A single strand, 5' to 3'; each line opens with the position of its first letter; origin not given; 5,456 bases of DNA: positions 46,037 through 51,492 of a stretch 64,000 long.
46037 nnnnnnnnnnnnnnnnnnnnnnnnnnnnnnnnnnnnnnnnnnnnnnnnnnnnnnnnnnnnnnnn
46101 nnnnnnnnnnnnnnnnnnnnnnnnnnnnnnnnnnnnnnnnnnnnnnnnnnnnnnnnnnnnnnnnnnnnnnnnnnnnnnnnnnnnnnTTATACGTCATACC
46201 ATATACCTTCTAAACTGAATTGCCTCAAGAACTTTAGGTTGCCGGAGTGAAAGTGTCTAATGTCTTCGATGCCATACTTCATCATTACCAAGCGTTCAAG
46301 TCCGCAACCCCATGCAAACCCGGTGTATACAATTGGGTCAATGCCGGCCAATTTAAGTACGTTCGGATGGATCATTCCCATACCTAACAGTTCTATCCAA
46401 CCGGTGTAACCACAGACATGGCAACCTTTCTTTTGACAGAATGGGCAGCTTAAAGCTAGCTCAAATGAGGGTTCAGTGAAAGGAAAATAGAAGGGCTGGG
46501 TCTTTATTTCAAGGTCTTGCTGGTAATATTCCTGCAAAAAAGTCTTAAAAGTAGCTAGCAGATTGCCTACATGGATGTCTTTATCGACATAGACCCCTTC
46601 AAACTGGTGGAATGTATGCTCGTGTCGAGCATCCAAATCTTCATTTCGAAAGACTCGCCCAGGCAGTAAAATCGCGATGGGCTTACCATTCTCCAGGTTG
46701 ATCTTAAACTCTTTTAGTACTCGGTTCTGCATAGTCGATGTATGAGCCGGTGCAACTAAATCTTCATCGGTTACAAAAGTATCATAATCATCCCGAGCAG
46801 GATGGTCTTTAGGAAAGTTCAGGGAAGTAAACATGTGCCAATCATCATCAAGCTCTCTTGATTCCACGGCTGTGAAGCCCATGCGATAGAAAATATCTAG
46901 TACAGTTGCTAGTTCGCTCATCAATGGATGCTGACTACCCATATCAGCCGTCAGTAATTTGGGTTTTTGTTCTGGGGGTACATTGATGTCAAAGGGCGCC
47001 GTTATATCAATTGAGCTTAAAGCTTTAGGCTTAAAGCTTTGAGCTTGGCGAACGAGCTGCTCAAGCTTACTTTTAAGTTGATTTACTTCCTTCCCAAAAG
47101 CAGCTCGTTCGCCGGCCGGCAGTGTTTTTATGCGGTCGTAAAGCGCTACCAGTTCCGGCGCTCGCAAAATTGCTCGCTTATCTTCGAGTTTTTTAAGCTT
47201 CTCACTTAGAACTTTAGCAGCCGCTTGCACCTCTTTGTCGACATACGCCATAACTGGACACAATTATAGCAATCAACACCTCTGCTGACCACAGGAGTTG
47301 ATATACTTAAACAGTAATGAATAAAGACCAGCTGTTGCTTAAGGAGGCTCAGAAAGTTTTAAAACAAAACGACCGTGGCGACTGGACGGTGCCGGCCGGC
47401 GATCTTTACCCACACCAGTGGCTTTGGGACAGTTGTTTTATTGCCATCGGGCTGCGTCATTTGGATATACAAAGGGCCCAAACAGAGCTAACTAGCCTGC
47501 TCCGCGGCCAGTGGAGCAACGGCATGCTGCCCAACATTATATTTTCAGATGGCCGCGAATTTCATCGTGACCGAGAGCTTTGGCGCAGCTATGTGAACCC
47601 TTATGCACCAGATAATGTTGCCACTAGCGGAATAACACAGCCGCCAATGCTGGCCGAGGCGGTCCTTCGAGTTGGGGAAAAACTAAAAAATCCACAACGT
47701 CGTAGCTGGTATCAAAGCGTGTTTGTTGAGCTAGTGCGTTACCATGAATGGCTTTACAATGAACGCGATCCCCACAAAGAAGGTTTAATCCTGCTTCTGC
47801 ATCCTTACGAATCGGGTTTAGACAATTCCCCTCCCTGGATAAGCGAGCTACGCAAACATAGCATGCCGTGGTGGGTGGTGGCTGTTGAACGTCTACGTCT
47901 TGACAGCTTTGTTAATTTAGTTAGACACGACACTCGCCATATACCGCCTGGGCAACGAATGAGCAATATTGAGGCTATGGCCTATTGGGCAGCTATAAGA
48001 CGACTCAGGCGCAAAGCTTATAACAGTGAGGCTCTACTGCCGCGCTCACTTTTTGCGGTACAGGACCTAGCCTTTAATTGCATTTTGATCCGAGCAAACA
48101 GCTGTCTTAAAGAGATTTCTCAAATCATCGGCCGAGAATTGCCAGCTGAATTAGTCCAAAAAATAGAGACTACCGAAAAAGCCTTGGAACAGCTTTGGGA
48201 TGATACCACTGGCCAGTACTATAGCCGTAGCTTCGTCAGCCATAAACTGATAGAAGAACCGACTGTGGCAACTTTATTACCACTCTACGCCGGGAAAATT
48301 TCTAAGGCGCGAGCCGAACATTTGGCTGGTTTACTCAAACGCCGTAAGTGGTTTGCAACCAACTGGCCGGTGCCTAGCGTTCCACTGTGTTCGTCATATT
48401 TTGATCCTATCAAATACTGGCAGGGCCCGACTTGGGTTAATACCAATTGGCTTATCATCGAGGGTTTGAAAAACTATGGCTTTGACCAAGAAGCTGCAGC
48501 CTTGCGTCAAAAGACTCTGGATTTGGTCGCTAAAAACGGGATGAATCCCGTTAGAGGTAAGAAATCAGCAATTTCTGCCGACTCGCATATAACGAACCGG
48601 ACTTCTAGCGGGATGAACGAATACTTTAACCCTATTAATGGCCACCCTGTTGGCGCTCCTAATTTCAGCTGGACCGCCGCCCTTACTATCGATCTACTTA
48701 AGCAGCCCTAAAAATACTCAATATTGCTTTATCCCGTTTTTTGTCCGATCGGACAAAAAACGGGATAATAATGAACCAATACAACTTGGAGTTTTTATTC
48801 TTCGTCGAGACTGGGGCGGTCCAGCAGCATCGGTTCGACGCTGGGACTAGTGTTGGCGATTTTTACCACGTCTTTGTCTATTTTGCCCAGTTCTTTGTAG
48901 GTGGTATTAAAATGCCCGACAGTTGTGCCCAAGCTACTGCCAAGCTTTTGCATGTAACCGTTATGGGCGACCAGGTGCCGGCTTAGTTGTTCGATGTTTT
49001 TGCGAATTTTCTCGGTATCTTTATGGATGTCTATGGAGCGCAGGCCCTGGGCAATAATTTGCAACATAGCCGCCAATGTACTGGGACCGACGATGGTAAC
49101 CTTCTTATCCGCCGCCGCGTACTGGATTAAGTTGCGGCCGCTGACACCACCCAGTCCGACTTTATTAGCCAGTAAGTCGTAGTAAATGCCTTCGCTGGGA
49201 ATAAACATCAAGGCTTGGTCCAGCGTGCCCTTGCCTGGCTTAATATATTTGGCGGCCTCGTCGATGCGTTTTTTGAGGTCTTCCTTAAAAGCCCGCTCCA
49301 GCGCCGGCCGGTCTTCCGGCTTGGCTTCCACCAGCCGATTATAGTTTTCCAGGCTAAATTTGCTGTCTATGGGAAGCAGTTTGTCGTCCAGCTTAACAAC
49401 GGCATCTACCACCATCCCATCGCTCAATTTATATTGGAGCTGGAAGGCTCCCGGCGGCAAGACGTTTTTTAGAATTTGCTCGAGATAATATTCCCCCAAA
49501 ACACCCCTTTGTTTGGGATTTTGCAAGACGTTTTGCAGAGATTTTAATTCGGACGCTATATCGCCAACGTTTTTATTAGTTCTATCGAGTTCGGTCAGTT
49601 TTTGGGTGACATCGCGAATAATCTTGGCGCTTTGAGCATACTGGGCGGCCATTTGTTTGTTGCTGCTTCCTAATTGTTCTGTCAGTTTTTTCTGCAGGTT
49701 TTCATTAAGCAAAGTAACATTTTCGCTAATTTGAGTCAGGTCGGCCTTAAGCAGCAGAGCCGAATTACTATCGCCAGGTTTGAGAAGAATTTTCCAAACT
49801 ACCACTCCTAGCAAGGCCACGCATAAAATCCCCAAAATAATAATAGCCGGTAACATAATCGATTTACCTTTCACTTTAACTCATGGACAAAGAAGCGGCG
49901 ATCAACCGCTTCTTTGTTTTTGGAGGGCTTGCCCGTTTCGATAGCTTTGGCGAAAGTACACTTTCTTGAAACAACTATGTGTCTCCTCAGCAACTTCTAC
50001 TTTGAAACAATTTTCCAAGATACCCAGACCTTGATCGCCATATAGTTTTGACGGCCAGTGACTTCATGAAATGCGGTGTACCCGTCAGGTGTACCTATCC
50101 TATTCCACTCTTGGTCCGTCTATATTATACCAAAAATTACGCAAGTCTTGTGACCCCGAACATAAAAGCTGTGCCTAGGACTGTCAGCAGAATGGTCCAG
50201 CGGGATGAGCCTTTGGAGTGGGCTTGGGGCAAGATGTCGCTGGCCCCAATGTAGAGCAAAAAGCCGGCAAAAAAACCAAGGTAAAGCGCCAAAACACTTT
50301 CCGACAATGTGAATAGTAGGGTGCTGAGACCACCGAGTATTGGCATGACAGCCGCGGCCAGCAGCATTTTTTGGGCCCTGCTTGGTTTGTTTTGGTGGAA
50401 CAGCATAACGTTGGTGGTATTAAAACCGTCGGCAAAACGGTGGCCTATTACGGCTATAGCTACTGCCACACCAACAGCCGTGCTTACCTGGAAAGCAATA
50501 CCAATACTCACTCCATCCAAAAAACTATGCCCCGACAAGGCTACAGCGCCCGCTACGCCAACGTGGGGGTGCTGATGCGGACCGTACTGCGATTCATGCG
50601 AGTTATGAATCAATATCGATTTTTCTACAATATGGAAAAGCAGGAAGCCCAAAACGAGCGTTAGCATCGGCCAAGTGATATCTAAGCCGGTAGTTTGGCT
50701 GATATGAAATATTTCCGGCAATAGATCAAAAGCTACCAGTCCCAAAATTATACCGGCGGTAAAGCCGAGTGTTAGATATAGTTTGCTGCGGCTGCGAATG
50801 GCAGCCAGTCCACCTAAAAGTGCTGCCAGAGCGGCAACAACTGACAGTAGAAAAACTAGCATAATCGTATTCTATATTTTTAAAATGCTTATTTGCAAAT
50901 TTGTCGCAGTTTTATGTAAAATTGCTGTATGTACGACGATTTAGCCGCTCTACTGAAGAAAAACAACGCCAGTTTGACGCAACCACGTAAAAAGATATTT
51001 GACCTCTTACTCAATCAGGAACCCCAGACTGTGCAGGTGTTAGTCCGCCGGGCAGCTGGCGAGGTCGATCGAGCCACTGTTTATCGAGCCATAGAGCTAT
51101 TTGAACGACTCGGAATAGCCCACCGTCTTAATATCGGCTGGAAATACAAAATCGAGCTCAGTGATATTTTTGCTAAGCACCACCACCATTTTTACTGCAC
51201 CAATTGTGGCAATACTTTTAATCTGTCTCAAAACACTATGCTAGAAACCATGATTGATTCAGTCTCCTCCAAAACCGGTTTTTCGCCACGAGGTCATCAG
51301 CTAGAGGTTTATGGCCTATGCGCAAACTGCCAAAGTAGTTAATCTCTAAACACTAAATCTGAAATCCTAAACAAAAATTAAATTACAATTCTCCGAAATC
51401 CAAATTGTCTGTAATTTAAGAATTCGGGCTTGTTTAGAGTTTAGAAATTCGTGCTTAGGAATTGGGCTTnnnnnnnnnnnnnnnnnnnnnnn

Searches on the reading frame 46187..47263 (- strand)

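Call 86: search_protein_families(library=pfam, proteins=[window:46187-47263:-], max_evalue=1e-8)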
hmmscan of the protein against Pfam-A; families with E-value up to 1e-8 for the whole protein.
window:46187-47263:- (358 aa): 1 family
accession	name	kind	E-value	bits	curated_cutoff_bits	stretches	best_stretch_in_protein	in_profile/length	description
PF01409.25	tRNA-synt_2d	-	3.7e-76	256.3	19.8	1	107-349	12-246/246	tRNA synthetases class II core domain (F)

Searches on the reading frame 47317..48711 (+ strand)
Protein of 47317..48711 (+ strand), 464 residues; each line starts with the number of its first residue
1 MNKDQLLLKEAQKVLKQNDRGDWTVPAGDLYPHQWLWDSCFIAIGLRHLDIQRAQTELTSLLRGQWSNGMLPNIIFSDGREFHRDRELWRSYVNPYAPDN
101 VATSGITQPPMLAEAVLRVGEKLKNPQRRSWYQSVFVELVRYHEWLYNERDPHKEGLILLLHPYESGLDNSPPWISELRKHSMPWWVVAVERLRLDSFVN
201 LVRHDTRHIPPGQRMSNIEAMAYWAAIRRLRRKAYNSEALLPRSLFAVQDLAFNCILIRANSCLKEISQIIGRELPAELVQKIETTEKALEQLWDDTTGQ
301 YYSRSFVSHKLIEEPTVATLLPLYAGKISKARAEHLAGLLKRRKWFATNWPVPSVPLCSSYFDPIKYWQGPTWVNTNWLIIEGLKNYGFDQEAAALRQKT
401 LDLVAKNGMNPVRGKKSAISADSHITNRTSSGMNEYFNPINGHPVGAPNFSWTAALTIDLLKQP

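Call 86: search_protein_families(library=pfam, proteins=[window:47317-48711:+], max_evalue=1e-8)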
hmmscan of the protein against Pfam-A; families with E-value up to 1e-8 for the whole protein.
window:47317-48711:+ (464 aa): 2 families
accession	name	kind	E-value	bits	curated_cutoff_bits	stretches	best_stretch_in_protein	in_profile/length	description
PF22422.2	MGH1-like_GH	-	3.1e-86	290.6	27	1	31-453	1-356/356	Mannosylglycerate hydrolase MGH1-like glycoside hydrolase domain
PF01204.24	Trehalase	-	3.7e-12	46.3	21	1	107-405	179-463/512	Trehalase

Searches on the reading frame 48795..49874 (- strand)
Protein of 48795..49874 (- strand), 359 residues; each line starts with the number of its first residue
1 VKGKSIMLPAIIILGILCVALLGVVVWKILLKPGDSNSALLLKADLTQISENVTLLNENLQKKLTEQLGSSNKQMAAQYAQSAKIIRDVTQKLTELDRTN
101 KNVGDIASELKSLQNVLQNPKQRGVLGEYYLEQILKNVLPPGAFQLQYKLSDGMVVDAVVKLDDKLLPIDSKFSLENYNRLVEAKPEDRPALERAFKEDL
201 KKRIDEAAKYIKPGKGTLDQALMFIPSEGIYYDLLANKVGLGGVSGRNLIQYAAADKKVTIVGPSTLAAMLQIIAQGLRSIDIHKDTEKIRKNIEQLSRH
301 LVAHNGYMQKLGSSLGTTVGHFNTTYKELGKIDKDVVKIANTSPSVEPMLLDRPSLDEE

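Call 86: search_protein_families(library=pfam, proteins=[window:48795-49874:-], max_evalue=1e-8)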
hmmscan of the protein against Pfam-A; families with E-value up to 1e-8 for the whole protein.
window:48795-49874:- (359 aa): 1 family
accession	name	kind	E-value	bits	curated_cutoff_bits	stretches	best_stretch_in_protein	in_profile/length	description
PF02646.22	RmuC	-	1.5e-54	185.5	26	1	59-335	5-273/291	RmuC family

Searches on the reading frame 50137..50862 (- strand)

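Call 86: search_protein_families(library=pfam, proteins=[window:50137-50862:-], max_evalue=1e-8)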
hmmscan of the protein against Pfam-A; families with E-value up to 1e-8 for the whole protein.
window:50137-50862:- (241 aa): 1 family
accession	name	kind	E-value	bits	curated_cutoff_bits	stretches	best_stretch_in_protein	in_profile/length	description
PF02535.28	Zip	-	9.7e-19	68.2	35.1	1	96-236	172-321/323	ZIP Zinc transporter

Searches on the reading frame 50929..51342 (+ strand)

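Call 86: search_protein_families(library=pfam, proteins=[window:50929-51342:+], max_evalue=1e-8)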
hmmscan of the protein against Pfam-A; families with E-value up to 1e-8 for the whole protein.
window:50929-51342:+ (137 aa): 1 family
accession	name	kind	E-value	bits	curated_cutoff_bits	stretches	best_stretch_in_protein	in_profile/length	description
PF01475.25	FUR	-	5.4e-18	65.7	23.1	1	13-128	3-121/121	Ferric uptake regulator family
